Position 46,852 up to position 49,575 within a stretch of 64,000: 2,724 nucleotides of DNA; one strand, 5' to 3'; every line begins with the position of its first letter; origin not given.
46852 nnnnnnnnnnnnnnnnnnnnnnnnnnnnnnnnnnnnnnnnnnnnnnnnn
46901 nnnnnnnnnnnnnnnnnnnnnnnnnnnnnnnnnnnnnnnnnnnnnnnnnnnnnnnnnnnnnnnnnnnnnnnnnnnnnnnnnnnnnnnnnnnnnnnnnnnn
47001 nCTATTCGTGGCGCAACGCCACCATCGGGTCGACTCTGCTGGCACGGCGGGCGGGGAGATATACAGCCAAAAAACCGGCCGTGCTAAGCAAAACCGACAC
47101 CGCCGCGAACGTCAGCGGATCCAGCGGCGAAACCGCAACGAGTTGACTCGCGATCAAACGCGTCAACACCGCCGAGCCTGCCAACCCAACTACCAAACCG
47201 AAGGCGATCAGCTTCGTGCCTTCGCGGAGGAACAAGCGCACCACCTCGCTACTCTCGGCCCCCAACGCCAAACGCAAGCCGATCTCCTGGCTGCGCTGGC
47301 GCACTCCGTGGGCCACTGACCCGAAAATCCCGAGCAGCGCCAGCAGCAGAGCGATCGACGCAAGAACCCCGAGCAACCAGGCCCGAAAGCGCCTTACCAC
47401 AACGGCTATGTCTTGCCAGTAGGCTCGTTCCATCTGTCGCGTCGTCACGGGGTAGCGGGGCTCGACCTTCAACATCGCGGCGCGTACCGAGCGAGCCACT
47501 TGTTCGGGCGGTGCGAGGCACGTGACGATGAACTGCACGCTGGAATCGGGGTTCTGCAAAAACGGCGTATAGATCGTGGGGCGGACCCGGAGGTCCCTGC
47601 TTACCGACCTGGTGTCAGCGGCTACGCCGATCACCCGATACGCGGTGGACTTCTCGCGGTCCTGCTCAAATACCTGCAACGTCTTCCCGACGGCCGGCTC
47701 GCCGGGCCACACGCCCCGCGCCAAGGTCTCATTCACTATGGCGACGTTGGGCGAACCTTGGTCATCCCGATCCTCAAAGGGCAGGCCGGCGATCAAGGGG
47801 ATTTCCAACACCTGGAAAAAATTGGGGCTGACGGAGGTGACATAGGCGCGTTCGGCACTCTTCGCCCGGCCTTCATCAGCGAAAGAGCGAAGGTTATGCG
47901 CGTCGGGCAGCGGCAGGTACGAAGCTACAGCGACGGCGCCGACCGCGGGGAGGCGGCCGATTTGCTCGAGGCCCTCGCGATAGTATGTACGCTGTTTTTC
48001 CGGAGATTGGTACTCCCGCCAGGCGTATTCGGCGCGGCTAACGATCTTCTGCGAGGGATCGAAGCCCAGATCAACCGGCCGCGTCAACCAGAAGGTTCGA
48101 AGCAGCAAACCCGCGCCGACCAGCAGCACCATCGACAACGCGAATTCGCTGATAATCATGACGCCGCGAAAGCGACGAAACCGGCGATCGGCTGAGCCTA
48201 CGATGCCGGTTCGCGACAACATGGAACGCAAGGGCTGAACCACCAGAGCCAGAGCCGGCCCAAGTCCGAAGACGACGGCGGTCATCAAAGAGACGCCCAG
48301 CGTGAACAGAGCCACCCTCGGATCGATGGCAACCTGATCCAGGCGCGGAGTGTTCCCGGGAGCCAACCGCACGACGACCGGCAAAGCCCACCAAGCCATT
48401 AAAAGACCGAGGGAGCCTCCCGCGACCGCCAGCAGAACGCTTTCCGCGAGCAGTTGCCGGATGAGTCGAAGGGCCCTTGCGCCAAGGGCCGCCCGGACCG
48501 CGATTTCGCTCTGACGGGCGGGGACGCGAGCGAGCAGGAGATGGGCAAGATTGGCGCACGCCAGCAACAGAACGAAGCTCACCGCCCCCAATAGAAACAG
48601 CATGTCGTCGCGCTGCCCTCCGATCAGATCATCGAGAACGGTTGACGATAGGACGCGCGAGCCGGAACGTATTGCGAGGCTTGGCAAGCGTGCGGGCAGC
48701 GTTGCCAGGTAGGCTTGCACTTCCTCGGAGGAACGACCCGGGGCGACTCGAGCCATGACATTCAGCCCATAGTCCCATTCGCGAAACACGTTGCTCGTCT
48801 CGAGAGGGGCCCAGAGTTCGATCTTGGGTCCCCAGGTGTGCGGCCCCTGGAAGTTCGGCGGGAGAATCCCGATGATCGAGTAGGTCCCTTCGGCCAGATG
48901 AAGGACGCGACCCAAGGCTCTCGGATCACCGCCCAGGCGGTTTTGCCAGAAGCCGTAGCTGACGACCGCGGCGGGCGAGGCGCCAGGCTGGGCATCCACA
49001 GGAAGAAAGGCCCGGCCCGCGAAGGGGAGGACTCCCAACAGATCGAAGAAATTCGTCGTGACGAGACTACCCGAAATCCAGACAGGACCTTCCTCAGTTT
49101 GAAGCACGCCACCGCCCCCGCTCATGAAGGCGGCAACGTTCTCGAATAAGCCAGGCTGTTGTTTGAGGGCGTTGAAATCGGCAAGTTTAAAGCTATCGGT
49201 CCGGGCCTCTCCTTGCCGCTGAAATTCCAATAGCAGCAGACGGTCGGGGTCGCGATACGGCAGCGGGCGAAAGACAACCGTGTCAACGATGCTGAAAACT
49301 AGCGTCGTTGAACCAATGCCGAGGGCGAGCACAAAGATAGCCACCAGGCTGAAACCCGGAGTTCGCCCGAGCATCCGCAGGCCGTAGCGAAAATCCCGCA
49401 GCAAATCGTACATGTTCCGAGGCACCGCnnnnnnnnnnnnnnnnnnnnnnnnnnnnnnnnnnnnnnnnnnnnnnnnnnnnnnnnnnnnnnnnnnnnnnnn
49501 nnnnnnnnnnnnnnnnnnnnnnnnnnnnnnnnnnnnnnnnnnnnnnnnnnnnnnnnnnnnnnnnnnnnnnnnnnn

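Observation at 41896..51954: Tandem array of four ADOP-type orphan permeases flanked by hydrolase genes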

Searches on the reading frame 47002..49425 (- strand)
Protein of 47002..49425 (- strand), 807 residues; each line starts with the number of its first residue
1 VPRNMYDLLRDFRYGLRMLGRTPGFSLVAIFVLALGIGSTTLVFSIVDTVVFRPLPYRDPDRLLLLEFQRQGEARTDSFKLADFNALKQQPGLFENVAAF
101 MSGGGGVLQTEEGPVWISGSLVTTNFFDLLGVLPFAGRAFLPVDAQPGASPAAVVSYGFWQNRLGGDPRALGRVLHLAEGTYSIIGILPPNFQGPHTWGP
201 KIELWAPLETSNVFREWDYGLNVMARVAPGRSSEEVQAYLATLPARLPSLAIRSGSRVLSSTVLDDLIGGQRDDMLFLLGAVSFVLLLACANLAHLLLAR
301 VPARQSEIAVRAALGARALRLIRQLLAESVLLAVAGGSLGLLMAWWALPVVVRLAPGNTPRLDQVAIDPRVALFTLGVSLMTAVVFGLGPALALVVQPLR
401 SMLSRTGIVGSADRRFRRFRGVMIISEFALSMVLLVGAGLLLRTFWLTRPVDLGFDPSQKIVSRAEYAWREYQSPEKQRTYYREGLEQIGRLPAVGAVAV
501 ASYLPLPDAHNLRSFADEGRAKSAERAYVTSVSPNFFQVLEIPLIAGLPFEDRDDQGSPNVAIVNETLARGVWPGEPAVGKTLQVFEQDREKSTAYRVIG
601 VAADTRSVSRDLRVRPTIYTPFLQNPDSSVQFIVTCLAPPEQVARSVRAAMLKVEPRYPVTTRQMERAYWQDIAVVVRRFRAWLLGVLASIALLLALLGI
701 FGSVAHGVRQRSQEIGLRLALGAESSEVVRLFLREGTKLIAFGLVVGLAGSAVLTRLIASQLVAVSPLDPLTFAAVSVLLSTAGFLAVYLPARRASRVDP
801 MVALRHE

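Call 6: search_protein_families(library=ncbifam, proteins=[window:47002-49425:-])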
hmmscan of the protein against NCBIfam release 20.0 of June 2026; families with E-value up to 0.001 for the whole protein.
window:47002-49425:- (807 aa): 3 families
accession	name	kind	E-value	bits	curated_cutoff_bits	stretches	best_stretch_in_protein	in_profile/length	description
TIGR03434.1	ADOP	subfamily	3.2e-241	802.8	622.3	1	8-807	1-803/803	ADOP family duplicated permease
NF007826.0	PRK10535.1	equivalog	8.2e-24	83.8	966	2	684-807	524-648/648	macrolide ABC transporter ATP-binding protein/permease MacB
TIGR02212.1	lolCE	equivalog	8.8e-09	34.8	362.45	1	622-807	211-411/411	lipoprotein-releasing ABC transporter permease subunit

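Call 7: search_protein_families(library=pfam, proteins=[window:47002-49425:-])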
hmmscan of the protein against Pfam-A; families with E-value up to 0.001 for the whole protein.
window:47002-49425:- (807 aa): 2 families
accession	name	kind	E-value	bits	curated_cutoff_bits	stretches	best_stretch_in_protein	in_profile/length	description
PF12704.14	MacB_PCD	-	2.1e-38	133.1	27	2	26-241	1-205/207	MacB-like periplasmic core domain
PF02687.27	FtsX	-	9.8e-21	74.5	25.5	2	687-800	2-120/120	FtsX-like permease C-terminal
